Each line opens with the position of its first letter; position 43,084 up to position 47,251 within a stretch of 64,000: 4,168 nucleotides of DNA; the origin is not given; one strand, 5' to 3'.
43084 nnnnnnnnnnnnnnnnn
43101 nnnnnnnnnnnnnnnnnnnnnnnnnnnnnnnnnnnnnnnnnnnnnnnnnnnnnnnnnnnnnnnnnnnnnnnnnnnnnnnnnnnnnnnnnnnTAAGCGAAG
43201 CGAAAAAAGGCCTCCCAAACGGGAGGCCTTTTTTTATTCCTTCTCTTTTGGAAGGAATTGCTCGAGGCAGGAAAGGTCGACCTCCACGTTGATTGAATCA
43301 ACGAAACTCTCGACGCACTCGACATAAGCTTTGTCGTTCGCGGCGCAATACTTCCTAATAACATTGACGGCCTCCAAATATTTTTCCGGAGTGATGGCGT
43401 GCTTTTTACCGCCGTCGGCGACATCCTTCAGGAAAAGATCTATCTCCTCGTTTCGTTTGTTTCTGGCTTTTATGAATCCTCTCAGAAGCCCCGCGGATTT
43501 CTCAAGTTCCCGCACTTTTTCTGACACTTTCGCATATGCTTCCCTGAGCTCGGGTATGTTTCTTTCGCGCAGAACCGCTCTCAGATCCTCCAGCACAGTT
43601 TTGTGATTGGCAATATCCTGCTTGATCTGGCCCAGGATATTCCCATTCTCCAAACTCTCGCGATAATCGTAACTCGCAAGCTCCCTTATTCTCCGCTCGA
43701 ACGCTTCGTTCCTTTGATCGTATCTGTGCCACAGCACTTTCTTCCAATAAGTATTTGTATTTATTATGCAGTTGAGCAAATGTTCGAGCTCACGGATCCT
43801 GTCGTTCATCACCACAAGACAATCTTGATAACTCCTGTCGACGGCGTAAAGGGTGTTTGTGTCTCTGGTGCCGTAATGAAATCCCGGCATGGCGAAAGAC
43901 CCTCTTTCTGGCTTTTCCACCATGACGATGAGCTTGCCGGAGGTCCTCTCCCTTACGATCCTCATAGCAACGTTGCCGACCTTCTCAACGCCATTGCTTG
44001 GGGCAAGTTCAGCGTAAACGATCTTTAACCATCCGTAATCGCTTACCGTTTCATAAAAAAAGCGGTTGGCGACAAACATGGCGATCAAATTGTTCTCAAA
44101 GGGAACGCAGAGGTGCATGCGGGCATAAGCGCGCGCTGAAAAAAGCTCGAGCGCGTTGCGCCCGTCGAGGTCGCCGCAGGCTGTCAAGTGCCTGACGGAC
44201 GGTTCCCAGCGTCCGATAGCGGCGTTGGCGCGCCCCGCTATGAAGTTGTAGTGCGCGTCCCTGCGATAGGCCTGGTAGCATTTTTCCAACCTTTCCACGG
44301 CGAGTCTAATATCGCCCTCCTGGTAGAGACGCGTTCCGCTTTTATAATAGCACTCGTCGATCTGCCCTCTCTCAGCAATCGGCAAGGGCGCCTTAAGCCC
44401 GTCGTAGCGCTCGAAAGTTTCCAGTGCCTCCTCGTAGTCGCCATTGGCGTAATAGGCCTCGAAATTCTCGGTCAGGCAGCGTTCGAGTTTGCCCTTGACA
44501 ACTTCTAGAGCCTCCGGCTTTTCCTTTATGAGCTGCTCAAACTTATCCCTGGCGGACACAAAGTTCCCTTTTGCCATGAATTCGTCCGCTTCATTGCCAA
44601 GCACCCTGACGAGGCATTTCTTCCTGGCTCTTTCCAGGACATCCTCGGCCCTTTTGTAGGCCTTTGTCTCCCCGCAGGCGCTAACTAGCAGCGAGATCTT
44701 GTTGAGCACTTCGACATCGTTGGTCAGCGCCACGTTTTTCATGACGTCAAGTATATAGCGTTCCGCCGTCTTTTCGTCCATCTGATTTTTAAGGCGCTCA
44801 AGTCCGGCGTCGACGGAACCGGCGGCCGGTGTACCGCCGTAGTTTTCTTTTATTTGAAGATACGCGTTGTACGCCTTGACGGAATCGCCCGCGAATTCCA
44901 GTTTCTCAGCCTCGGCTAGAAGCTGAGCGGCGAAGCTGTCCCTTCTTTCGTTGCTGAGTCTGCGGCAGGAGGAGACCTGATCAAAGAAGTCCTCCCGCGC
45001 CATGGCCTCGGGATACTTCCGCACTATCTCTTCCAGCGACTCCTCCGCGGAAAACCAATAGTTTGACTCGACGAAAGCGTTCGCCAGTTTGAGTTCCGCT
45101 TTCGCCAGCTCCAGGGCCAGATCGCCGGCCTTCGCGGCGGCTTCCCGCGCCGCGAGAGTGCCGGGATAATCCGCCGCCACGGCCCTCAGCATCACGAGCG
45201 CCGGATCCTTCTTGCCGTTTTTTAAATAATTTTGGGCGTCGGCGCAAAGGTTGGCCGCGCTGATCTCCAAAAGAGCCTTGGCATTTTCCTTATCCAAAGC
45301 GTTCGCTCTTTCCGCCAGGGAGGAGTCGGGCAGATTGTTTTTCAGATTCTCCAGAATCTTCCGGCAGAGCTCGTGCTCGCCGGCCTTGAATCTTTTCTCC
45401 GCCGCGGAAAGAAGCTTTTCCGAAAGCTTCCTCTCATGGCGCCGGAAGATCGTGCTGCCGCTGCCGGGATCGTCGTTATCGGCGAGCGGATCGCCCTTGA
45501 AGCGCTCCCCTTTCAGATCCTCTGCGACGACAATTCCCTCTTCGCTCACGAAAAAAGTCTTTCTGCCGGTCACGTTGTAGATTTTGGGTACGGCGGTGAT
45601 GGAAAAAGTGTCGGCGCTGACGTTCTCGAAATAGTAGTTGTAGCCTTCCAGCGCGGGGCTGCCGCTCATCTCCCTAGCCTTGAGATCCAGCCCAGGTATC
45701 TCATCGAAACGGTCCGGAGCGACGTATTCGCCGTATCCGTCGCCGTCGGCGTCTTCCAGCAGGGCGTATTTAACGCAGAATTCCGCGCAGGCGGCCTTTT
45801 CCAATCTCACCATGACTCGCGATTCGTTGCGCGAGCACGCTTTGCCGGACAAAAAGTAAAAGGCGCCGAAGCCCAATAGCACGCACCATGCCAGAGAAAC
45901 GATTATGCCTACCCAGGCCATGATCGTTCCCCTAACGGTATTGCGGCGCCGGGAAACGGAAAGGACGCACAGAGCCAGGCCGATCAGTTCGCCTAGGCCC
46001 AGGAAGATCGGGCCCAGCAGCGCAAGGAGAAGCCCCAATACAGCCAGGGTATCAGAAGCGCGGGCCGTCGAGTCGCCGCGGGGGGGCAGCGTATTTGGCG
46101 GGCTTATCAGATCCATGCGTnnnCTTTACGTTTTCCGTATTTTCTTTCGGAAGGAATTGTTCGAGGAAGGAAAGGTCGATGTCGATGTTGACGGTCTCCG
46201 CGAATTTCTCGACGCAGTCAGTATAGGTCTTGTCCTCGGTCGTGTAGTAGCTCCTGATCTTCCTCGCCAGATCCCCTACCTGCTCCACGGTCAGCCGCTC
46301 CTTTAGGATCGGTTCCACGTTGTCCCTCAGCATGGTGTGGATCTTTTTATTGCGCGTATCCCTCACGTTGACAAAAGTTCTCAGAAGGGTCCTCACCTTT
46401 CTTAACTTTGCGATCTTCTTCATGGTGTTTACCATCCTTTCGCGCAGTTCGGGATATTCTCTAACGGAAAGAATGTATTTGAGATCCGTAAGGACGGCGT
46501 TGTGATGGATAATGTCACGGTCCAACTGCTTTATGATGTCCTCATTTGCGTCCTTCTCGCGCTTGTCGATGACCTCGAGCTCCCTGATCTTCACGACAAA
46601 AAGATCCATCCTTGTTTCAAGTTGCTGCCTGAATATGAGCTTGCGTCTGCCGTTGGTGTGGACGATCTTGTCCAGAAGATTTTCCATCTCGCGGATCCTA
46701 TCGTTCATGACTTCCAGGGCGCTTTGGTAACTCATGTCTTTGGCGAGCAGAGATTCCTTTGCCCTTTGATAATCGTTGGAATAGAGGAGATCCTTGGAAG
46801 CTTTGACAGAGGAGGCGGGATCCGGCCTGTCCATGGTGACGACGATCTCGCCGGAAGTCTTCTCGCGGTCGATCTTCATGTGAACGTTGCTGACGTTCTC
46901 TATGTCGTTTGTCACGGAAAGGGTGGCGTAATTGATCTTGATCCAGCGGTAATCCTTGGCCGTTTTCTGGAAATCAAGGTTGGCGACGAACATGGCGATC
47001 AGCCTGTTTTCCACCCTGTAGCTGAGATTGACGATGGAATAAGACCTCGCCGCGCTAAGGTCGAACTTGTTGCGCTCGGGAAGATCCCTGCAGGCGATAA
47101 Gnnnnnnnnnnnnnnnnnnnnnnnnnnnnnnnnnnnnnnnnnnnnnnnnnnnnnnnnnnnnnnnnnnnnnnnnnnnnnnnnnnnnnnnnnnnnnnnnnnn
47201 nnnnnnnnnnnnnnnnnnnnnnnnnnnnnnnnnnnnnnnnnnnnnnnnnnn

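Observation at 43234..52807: Operon of three tandem ~1,000-aa paralogs with an uncharacterised FHA-like / TM / pilin-like / TPR architecture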

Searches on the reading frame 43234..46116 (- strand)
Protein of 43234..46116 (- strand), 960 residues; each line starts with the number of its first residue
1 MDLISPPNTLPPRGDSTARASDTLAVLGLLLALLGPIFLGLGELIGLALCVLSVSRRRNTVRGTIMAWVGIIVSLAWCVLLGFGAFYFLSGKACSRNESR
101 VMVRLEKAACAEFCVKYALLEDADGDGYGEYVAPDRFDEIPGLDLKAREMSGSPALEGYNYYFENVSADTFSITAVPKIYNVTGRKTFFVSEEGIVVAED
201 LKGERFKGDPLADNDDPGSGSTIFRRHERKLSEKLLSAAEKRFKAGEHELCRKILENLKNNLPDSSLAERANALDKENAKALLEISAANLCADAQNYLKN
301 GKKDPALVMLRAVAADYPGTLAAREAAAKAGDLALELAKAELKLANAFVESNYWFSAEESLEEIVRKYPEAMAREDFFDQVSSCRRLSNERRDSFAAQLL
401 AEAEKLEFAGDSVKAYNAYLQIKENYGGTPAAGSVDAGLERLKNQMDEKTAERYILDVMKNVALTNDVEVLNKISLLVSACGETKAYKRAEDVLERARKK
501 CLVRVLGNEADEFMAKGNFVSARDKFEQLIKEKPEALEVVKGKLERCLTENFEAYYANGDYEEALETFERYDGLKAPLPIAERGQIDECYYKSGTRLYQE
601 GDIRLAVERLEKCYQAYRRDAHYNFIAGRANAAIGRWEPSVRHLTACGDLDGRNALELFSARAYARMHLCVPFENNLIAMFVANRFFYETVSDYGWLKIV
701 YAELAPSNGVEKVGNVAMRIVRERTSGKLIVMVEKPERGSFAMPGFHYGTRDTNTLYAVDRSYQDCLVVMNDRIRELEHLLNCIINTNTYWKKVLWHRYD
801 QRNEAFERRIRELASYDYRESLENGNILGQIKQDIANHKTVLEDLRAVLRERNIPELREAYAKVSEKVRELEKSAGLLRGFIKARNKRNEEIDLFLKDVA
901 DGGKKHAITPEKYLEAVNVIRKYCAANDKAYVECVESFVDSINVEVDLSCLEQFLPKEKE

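Call 6: search_protein_families(library=pfam, proteins=[window:43234-46116:-], max_evalue=1)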
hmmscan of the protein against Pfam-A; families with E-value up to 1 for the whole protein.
window:43234-46116:- (960 aa): 14 families
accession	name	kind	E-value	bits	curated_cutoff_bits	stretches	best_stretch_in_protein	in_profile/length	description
PF13174.12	TPR_6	-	3.3e-08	34.1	26.3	0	294-319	7-32/33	Tetratricopeptide repeat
PF13525.12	YfiO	-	1.1e-07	32.2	25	1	306-378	109-182/203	Outer membrane lipoprotein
PF11453.13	DUF2950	-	1.1e-06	28.5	20.2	2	158-201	207-251/274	Protein of unknown function (DUF2950)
PF13432.12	TPR_16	-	3.3e-06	27.9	32.7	1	591-638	1-48/65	Tetratricopeptide repeat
PF14559.12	TPR_19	-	0.0001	23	25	1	514-571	2-51/68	Tetratricopeptide repeat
PF07719.23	TPR_2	-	0.0016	18.9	27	2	554-570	10-26/34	Tetratricopeptide repeat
PF04159.19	NB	-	0.085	13.3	27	1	60-117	16-72/100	NB glycoprotein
PF00515.34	TPR_1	-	0.095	13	27.8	1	554-570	10-26/34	Tetratricopeptide repeat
PF25058.1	ARM_TT21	-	0.1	13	27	1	292-329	99-136/155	Tetratricopeptide repeat protein 21 ARM repeat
PF13828.11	DUF4190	-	0.11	12.7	35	1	24-81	1-59/62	Domain of unknown function (DUF4190)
PF13428.12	TPR_14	-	0.12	13.5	23.5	0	553-571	9-27/44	Tetratricopeptide repeat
PF12895.13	ANAPC3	-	0.16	12.7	27.2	0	554-573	32-50/82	Anaphase-promoting complex, cyclosome, subunit 3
PF14863.12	Alkyl_sulf_dimr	-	0.44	11.4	26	0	233-273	70-110/139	Alkyl sulfatase dimerisation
PF01535.26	PPR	-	0.62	10.9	25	0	554-570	9-25/31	PPR repeat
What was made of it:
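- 43234..46116 (-): Paralog C (960 aa), the headless copy. A vestigial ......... start is followed directly by the TM block (45847-46059), pilin-like head (45490-45846), TPR array (44095-45489), beta insert (43909-44094) and helical bundle (43237-43908). C scores above the Pfam DUF2950 cut-off (28.5 bits against 20.2) at the pilin-like head (call 6).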

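Call 7: search_protein_families(library=ncbifam, proteins=[window:43234-46116:-], max_evalue=1)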
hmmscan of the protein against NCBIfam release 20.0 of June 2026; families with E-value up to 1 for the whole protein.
window:43234-46116:- (960 aa): 5 families
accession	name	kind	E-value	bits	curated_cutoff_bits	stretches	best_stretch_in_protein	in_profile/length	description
TIGR03302.1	OM_YfiO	subfamily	3.5e-13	49.6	81.4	3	306-401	134-230/239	outer membrane protein assembly factor BamD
TIGR02795.1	tol_pal_ybgF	equivalog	5.8e-10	39.8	90.1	2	339-374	77-112/119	tol-pal system protein YbgF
NF040959.1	MamA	equivalog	0.0074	15.7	200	1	588-643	38-93/204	magnetosome protein MamA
NF052415.1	T3SS_chap_SctY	equivalog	0.25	11.9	70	1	290-330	9-49/106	type III secretion apparatus assembly chaperone SctY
NF008119.0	PRK10866.1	equivalog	0.83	9.3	363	0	315-382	152-219/243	outer membrane protein assembly factor BamD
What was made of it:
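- The TPRs are of the periplasmic BamD/YbgF type (calls 6, 7).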

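Call 82: search_protein_families(library=padloc, proteins=[window:43234-46116:-], max_evalue=0.01)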
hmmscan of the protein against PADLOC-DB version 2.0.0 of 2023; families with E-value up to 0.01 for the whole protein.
window:43234-46116:- (960 aa): 0 families
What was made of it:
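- On Known anti-phage defence systems (PADLOC): No hits for A, B or C (call 82).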

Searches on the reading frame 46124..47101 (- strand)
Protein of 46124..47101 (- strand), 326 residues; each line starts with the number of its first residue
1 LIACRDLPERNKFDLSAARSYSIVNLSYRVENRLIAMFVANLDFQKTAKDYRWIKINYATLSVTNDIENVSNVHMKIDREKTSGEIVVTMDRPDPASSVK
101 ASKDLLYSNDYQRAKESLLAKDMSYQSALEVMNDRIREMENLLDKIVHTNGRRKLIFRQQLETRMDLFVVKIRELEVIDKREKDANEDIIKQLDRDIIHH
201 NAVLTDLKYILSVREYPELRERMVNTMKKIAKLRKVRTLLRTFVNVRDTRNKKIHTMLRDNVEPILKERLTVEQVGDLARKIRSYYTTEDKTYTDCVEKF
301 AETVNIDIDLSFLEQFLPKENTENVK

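Call 43: predict_structure(alignment_id=A3)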
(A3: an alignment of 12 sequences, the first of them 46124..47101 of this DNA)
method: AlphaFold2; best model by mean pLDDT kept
length: 326 residues; sequences in the alignment: 12
mean_pLDDT: 81.3   pTM: 0.77
mean pLDDT of the five models: 81.3, 78.1, 76.0, 74.9, 72.4
residues with pLDDT >= 90: 114; 70-90: 152; 50-70: 43; < 50: 17
segments of 3 or more residues with pLDDT < 50: 94-106, 324-326
pLDDT, mean of each block of 10 residues (from residue 1): 66 85 82 84 78 76 67 75 67 48 48 65 83 92 91 89 90 89 90 91 92 89 93 94 91 93 91 91 82 87 84 78 46
secondary structure, 60 per line:
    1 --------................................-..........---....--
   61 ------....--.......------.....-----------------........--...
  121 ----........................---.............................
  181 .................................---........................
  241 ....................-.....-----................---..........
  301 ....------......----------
elements in order: H9-40 H42-51 E55-58 E67-70 E73-79 E86-90 H108-115 H125-148 H152-213 H217-260 H262-266 H272-287 H291-304 H311-316
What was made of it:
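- C-terminal model: pLDDT 81, pTM 0.77 (call 43).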

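Call 49: fold_search(model_id=the predicted structure, library=pdb)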
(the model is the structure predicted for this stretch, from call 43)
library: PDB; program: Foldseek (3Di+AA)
matches with E <= 10: 326; with E <= 0.001: 0
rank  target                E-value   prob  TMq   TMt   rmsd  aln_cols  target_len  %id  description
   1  2nrj                  1.3e-01  0.30  0.22  0.22  25.8       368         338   10  Crystal Structure of Hemolysin binding component from Bacillus cereus (released 2006-11-14)
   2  4pho_C                2.1e-01  0.33  0.18  0.20  24.1       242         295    8  ClyA CC6/264 ox (2-303) (released 2014-09-24)
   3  5kuc                  2.6e-01  0.33  0.21  0.18  26.6       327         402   12  Crystal structure of trypsin activated Cry6Aa (released 2016-08-03)
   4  6tao_A                3.0e-01  0.44  0.23  0.22  24.4       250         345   10  The cytotoxin MakE from Vibrio cholerae (released 2020-11-18)
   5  4phq_B                3.5e-01  0.23  0.18  0.20  23.6       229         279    8  ClyA CC6/264 ox (6-303) (released 2014-09-24)
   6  6w08_A                4.0e-01  0.41  0.24  0.23  26.7       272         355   10  Crystal Structure of Motility Associated Killing Factor E from Vibrio cholerae (released 2020-03-11)
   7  6r1j_D                4.2e-01  0.25  0.20  0.25  34.8       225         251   13  Structure of the soluble AhlC triple head mutant of the tripartite alpha-pore forming toxin, AHL, from Aeromonas hydro (released 2019-07-10)
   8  6h2e_P                4.2e-01  0.25  0.20  0.24  32.0       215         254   11  Structure of the soluble AhlC of the tripartite alpha-pore forming toxin, AHL, from Aeromonas hydrophila. (released 2019-07-10)
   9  4pho_A                4.2e-01  0.23  0.18  0.19  20.8       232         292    8  ClyA CC6/264 ox (2-303) (released 2014-09-24)
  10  8gl3                  4.6e-01  0.63  0.25  0.38  11.8       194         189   13  De novo design of monomeric helical bundles for pH-controlled membrane lysis (released 2023-09-06)
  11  4phq_D                4.6e-01  0.15  0.16  0.17  20.3       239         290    9  ClyA CC6/264 ox (6-303) (released 2014-09-24)
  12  4phq_C                4.8e-01  0.15  0.16  0.17  23.4       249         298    9  ClyA CC6/264 ox (6-303) (released 2014-09-24)
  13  4uos                  5.2e-01  0.33  0.20  0.31  15.6       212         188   15  Thermodynamic hyperstability in parametrically designed helical bundles (released 2014-11-05)
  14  4pho_B                5.2e-01  0.15  0.17  0.19  23.4       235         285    8  ClyA CC6/264 ox (2-303) (released 2014-09-24)
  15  6h2f_E                5.2e-01  0.09  0.16  0.16  34.5       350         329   10  Structure of the pre-pore AhlB of the tripartite alpha-pore forming toxin, AHL, from Aeromonas hydrophila. (released 2019-07-10)
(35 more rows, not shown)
